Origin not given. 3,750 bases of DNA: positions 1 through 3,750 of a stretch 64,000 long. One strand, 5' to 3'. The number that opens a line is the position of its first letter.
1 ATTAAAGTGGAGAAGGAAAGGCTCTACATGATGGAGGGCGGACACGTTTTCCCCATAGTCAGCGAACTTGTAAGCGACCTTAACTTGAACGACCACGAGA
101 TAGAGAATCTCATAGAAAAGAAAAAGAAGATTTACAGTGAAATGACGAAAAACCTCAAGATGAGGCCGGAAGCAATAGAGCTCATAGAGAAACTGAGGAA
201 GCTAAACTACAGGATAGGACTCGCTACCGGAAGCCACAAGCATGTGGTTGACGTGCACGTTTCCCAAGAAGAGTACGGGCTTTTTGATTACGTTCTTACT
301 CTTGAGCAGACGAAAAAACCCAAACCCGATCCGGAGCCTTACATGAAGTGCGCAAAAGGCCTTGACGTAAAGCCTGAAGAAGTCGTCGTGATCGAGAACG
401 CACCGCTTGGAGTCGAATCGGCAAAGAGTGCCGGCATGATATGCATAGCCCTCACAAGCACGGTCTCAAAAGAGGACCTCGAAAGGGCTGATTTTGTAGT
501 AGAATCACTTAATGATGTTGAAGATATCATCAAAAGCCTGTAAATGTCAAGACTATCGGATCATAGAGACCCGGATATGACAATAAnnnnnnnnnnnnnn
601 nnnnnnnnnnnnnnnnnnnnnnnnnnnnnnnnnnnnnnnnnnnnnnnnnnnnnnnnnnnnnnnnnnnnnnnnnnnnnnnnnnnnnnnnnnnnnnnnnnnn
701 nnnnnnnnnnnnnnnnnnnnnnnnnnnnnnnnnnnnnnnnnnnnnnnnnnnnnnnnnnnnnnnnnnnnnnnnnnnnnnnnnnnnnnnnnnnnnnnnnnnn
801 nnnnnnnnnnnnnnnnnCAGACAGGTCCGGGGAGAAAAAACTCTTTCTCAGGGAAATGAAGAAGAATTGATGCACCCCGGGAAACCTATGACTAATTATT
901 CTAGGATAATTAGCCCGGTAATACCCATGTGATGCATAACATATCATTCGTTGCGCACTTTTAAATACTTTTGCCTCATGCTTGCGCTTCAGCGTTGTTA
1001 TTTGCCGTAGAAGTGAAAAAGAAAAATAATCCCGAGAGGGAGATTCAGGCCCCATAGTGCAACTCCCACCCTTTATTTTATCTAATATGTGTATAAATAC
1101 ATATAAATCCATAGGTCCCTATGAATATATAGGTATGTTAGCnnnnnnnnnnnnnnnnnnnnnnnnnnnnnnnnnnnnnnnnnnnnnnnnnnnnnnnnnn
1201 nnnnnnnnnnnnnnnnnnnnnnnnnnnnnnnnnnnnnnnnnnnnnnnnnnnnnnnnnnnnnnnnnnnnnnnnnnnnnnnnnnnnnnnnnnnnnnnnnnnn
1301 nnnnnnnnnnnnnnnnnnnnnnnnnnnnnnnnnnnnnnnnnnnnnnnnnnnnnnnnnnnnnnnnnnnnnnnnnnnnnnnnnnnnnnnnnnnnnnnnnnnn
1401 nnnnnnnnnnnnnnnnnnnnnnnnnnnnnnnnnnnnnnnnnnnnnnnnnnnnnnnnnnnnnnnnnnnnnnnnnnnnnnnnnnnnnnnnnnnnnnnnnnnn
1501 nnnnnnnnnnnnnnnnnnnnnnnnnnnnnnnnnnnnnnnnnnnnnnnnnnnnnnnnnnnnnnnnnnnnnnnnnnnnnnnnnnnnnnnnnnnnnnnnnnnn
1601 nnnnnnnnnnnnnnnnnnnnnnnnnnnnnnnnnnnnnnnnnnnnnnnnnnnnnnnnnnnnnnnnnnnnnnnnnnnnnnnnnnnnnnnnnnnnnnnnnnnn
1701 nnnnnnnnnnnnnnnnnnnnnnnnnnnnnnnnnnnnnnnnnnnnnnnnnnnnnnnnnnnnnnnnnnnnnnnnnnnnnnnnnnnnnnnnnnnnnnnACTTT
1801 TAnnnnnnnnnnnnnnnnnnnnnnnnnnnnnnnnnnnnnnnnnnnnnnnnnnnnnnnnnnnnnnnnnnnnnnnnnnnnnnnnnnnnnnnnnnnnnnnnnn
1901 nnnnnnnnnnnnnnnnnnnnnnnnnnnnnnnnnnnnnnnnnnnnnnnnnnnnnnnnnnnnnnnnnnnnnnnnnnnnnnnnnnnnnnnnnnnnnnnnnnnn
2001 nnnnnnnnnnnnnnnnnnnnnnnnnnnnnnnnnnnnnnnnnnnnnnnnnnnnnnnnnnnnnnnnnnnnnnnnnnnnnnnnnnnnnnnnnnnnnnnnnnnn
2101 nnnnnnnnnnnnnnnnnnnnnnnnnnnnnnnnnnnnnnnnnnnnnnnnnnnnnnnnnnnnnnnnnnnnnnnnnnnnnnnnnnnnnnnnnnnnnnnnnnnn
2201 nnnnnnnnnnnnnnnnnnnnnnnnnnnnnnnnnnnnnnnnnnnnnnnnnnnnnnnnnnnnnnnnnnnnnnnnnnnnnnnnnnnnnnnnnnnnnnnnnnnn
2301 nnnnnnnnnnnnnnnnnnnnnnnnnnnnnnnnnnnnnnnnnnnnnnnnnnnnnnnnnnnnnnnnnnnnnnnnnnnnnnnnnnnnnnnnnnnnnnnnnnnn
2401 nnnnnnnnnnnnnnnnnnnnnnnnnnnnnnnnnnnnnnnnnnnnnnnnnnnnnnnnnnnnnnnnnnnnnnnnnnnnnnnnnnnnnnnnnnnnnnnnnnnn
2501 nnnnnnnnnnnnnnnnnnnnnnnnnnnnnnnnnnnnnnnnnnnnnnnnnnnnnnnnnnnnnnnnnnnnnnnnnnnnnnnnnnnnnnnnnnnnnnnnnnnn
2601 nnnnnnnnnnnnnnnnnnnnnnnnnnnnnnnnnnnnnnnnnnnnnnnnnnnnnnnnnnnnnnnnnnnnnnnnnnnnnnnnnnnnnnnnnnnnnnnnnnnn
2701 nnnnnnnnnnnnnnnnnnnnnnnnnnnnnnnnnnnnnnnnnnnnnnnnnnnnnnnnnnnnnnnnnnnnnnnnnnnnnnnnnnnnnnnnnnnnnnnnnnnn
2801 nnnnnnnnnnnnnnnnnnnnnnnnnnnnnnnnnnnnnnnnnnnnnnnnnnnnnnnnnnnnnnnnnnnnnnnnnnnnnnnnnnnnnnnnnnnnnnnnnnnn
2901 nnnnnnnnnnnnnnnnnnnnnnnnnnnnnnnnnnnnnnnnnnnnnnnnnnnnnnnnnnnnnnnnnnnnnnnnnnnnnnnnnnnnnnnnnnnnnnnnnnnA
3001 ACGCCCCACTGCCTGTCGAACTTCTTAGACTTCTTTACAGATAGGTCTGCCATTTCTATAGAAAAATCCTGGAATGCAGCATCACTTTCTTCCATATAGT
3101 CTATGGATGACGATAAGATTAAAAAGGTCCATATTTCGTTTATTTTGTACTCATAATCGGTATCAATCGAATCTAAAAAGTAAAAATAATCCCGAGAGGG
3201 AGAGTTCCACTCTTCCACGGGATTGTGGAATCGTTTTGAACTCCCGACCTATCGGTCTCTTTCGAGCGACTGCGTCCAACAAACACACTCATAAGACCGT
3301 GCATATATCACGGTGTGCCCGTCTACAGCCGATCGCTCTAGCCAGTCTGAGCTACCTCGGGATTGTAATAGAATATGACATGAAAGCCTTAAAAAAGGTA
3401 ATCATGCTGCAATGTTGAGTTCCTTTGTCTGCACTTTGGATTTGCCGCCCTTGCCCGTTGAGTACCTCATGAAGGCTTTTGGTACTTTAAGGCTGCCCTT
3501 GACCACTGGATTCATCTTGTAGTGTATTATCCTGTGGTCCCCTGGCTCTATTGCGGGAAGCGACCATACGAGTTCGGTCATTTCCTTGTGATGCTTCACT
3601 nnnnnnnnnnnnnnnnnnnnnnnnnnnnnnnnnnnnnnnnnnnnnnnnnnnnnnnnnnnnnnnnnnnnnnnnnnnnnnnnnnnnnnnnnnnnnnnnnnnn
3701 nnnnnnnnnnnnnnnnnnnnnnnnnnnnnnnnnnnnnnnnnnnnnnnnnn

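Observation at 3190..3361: tRNA-Tyr(GUA) carrying two introns, one at a non-canonical T-loop position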

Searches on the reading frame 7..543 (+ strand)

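Call 13: search_protein_families(library=pfam, proteins=[window:7-543:+], max_evalue=0.01)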
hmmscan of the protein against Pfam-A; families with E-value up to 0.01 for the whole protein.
window:7-543:+ (178 aa): 7 families
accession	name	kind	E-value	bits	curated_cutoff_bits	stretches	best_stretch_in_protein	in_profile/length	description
PF13419.12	HAD_2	-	1.5e-21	77.7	23.8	1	24-148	51-177/178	Haloacid dehalogenase-like hydrolase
PF00702.32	Hydrolase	-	2.3e-18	67.7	26.4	1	39-143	86-191/191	haloacid dehalogenase-like hydrolase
PF03031.24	NIF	-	0.00033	20.8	21.8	1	44-173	31-158/160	NLI interacting factor-like phosphatase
PF12710.13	HAD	-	0.003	18.5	27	1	41-99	75-130/189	haloacid dehalogenase-like hydrolase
PF13242.12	Hydrolase_like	-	0.0032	17.8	22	1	106-170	4-74/75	HAD-hyrolase-like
PF25274.1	MJ0548_C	-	0.0034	18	27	1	85-141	32-88/97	Connectase MJ0548-like, C-terminal domain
PF03009.23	GDPD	-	0.0053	17.3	23.6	1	4-151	73-220/244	Glycerophosphoryl diester phosphodiesterase family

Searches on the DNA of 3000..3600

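Call 5: search_rna_families(source=window, start=3000, end=3600, threshold=evalue, max_evalue=10, show_alignments=3)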
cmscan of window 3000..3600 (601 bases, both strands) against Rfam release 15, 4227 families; matches with E-value up to 10: 4.
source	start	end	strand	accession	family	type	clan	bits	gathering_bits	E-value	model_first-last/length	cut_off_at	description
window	3004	3084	-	RF02983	Fibrobacter-1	Gene; sRNA;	-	18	77.9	0.47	1-102/102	no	Fibrobacter-1 RNA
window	3103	3154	+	RF00348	snoR9_plant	Gene; snRNA; snoRNA; CD-box;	-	17.7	43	5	1-129/129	no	Small nucleolar RNA snoR9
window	3367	3401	+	RF02929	algC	Cis-reg;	-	14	33.8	9.6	1-52/52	no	algC RNA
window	3018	3099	-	RF01906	HOTAIR_3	Gene; lncRNA;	-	11.7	80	5.2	1-98/98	no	HOTAIR conserved region 3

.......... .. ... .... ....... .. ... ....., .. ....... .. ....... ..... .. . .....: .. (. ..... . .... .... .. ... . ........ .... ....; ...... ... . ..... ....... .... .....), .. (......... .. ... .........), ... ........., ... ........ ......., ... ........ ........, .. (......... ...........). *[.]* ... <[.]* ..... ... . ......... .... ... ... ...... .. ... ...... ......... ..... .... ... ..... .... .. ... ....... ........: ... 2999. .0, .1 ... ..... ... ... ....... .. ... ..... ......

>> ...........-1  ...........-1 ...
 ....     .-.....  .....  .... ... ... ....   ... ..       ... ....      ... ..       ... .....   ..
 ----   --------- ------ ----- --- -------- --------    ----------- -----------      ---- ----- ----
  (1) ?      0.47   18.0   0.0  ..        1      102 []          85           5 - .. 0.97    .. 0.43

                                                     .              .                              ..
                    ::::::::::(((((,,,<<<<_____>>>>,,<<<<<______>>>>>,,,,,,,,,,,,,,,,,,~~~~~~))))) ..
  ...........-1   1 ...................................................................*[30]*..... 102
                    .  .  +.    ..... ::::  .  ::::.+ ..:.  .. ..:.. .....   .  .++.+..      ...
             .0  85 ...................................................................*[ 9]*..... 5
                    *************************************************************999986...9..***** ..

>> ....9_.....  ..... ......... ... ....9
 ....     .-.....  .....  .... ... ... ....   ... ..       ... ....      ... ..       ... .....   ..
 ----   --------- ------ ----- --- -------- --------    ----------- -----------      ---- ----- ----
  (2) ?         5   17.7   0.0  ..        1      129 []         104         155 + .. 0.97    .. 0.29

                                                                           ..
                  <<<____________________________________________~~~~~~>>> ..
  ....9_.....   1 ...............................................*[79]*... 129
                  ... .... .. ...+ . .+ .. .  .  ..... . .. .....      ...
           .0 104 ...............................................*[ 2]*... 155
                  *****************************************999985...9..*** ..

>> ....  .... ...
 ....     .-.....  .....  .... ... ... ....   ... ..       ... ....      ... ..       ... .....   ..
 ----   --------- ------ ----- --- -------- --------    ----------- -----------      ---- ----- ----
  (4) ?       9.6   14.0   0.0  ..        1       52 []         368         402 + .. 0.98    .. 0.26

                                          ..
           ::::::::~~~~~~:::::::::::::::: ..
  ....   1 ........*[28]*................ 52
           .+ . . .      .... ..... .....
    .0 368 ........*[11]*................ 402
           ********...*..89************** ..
